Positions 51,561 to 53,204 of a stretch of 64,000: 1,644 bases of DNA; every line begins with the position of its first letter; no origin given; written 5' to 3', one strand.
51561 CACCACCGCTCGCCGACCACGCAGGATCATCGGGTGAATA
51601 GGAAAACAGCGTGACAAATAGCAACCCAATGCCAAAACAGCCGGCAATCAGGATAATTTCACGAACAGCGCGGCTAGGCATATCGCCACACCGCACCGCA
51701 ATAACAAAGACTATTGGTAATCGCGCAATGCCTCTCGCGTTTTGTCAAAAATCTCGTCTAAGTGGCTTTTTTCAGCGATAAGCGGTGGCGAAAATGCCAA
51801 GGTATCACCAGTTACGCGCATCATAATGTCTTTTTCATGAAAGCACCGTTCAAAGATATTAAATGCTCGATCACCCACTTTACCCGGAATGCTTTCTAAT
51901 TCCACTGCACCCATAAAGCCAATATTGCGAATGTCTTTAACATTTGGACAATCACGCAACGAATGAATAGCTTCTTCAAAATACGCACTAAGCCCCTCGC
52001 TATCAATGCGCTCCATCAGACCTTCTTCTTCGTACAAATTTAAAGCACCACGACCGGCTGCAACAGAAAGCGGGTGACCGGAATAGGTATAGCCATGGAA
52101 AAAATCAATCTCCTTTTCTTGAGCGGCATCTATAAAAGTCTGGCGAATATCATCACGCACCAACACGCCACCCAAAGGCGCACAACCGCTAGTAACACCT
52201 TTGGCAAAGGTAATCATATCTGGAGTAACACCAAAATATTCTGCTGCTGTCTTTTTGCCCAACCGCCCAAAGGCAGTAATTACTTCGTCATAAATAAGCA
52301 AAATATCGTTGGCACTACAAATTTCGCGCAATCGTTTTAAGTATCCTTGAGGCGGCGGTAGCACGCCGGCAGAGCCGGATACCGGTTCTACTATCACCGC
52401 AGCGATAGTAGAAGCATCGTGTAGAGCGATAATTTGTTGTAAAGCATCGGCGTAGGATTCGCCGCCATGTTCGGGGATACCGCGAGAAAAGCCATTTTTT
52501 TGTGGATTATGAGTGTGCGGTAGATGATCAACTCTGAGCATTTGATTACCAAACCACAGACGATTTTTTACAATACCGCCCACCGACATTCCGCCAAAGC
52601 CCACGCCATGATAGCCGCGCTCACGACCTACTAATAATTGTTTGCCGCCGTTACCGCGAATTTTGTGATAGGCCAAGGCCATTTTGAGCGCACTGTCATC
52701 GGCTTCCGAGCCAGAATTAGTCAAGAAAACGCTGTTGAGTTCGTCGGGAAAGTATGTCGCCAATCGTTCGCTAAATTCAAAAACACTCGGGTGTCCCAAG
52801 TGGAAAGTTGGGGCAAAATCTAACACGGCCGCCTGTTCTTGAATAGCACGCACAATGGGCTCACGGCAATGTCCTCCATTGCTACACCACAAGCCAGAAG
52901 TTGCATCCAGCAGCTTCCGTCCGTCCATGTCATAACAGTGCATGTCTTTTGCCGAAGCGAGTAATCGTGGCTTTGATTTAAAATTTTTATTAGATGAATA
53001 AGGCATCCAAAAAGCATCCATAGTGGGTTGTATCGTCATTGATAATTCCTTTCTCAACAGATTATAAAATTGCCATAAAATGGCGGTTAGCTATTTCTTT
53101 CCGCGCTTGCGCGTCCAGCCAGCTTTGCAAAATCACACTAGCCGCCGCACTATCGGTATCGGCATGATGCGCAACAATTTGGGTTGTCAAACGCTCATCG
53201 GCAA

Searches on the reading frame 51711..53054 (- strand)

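Call 39: search_protein_families(library=pfam, proteins=[window:51711-53054:-], max_evalue=0.00001)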
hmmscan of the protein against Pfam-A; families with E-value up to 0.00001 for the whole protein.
window:51711-53054:- (447 aa): 1 family
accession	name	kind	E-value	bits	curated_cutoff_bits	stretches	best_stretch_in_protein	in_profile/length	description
PF00202.27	Aminotran_3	-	1.1e-77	261.9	30.5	1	30-443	11-403/403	Aminotransferase class-III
